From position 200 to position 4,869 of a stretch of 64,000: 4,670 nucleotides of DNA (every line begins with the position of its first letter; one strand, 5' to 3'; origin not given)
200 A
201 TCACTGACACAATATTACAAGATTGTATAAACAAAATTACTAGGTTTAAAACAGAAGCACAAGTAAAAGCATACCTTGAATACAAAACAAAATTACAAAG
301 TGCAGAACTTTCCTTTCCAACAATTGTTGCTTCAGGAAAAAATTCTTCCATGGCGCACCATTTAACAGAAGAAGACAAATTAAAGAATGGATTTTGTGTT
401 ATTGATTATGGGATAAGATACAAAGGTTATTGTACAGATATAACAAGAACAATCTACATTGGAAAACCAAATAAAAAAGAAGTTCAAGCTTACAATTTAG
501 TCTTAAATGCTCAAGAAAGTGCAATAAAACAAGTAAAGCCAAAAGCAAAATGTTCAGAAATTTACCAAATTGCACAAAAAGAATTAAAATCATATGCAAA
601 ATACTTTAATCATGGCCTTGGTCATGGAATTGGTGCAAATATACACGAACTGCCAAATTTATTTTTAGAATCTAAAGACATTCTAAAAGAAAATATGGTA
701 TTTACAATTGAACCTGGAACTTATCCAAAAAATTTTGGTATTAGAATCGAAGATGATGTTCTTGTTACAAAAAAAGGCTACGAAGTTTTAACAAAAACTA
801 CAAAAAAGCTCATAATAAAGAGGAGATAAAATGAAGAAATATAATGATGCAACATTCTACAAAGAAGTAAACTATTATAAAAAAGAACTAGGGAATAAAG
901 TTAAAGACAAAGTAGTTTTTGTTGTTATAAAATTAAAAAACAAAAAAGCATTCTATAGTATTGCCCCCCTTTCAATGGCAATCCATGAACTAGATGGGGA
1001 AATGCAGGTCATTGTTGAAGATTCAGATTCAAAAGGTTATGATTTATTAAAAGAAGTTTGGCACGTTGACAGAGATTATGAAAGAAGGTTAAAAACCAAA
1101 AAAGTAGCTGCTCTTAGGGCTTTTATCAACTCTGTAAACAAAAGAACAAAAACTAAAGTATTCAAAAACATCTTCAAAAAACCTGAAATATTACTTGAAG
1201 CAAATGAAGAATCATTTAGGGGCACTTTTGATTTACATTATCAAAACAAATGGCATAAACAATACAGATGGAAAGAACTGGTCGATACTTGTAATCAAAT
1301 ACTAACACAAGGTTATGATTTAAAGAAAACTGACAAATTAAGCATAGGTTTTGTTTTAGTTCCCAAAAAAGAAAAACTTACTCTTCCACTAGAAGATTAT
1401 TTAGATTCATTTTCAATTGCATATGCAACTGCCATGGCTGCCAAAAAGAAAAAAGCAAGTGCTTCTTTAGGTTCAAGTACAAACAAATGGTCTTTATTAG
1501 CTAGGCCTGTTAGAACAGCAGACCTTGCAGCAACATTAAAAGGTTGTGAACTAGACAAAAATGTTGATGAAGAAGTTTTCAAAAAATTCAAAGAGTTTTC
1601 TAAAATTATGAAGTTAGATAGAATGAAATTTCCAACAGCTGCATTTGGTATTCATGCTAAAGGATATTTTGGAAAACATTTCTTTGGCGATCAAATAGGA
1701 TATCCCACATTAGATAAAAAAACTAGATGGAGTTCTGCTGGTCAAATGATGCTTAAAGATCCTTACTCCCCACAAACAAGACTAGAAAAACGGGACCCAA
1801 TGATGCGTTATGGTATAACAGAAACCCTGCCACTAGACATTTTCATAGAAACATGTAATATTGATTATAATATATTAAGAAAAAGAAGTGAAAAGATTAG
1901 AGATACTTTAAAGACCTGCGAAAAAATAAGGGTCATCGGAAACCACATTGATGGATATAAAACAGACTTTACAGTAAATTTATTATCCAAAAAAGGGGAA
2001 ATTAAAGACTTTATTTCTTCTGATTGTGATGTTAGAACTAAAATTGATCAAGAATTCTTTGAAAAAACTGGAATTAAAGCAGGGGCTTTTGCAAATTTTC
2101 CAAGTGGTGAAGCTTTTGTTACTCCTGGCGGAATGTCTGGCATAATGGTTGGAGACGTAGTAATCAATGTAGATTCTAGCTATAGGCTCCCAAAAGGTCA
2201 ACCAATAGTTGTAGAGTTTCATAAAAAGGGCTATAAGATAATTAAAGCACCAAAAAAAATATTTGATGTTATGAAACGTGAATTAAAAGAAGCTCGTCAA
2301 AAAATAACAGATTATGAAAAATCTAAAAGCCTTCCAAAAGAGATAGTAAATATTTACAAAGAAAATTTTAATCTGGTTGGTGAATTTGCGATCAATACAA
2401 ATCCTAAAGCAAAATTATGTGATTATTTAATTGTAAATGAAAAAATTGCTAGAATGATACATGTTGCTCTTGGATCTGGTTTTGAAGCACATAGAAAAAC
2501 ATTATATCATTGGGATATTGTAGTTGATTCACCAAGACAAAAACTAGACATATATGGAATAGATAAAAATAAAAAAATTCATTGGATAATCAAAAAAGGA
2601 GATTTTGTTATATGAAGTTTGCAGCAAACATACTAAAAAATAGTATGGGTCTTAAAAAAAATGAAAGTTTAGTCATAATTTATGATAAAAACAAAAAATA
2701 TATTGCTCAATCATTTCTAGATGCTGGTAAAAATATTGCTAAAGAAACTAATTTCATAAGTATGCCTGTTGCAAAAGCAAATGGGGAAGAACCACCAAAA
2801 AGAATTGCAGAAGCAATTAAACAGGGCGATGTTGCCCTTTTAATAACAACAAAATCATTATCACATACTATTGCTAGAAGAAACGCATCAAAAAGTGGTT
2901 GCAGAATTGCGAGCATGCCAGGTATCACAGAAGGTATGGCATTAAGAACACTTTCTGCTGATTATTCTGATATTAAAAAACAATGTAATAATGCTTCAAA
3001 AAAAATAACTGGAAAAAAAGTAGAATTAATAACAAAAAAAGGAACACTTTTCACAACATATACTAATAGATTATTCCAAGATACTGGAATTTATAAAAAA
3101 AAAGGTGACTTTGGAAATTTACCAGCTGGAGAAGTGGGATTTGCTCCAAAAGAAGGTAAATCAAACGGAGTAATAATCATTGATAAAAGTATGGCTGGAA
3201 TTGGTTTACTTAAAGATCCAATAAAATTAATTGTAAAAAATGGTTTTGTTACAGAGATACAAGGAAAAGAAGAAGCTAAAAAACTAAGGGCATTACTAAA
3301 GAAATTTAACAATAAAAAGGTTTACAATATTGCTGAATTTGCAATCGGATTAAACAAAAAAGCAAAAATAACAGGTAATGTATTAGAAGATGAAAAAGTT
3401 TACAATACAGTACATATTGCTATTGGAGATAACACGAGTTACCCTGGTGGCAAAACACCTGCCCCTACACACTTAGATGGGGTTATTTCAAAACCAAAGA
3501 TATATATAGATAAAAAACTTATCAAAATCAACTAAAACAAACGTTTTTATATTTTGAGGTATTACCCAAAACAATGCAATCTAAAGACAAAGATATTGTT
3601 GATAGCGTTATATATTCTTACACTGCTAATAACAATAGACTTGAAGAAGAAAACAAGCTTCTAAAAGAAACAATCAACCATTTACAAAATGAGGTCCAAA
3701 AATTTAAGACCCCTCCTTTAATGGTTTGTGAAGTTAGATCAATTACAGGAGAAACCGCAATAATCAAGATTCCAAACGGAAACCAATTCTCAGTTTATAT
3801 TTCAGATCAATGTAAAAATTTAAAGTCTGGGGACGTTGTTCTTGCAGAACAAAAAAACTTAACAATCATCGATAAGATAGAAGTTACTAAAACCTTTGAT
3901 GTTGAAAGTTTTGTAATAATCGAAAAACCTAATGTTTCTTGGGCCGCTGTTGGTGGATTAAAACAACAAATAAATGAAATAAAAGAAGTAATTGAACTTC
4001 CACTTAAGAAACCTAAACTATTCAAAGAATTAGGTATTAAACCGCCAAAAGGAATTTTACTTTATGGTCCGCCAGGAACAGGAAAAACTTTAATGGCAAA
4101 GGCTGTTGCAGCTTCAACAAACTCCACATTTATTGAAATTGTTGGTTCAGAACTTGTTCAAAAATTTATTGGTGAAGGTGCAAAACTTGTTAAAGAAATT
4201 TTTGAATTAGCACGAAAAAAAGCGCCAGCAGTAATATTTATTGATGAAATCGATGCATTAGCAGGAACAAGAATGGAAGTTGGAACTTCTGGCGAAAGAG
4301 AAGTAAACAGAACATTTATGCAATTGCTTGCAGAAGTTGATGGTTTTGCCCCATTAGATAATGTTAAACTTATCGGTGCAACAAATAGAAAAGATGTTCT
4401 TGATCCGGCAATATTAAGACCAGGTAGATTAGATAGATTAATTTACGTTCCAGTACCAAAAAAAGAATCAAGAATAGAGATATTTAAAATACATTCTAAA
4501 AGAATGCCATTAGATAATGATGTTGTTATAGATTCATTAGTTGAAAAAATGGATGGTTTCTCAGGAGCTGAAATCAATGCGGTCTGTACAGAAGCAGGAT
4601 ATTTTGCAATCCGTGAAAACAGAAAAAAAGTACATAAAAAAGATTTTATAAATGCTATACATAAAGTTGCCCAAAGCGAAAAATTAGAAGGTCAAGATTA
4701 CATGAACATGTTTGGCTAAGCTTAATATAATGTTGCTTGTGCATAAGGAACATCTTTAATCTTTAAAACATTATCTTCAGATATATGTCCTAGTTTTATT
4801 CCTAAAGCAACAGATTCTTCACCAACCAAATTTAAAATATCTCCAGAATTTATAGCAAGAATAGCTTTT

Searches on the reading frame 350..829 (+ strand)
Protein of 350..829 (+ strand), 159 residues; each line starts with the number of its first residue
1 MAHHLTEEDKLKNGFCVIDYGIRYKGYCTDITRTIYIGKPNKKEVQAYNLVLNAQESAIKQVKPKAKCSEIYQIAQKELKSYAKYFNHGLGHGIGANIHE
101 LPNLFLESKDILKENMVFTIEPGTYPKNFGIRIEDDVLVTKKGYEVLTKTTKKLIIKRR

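Call 83: search_protein_families(library=pfam, proteins=[window:350-829:+], max_evalue=0.001)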
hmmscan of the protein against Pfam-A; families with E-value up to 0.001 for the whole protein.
window:350-829:+ (159 aa): 1 family
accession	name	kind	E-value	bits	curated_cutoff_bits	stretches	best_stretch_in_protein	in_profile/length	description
PF00557.29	Peptidase_M24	-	2.8e-48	164.9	23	1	2-141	62-208/208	Metallopeptidase family M24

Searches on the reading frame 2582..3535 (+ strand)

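Call 83: search_protein_families(library=pfam, proteins=[window:2582-3535:+], max_evalue=0.001)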
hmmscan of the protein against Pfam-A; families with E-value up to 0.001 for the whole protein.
window:2582-3535:+ (317 aa): 1 family
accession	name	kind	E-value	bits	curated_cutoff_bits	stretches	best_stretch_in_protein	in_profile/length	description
PF02073.20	Peptidase_M29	-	5.6e-11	42.3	27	1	130-284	187-349/406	Thermophilic metalloprotease (M29)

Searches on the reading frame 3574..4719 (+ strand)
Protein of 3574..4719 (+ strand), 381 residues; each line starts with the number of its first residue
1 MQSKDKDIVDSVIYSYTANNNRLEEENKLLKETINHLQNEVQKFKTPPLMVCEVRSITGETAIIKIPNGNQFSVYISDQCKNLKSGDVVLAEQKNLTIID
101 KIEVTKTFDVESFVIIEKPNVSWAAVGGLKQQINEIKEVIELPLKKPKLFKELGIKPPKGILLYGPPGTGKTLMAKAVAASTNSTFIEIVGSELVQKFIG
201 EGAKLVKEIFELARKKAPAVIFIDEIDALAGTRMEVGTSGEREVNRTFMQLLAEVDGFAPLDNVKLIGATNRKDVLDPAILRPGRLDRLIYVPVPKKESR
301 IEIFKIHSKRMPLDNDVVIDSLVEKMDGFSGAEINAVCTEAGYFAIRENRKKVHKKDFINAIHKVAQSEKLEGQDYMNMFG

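Call 54: search_protein_families(library=pfam, proteins=[window:3574-4719:+], max_evalue=0.0001)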
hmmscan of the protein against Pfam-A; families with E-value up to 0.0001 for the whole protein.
window:3574-4719:+ (381 aa): 8 families
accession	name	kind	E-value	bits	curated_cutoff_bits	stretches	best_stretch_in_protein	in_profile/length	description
PF00004.35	AAA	-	5.8e-43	146.9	21.2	1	161-293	1-130/131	ATPase family associated with various cellular activities (AAA)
PF17862.7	AAA_lid_3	-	1.4e-14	53.8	27.2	1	316-358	1-43/45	AAA+ lid domain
PF23902.1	AAA_lid_PRS2_C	-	8.9e-07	29.4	34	1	298-366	2-71/73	PRS2 AAA+ lid C-terminal domain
PF07728.20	AAA_5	-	5.8e-06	26.8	22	1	161-280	2-135/139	AAA domain (dynein-related subfamily)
PF05496.18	RuvB_N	-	6.5e-06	26.4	27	1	160-236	35-103/159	Holliday junction DNA helicase RuvB P-loop domain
PF13191.12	AAA_16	-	1.3e-05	26.2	32.6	0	158-185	24-51/167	AAA ATPase domain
PF07724.20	AAA_2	-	1.4e-05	25.7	27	0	160-252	5-99/166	AAA domain (Cdc48 subfamily)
PF13401.12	AAA_22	-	3.8e-05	24.5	27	0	161-192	8-42/130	AAA domain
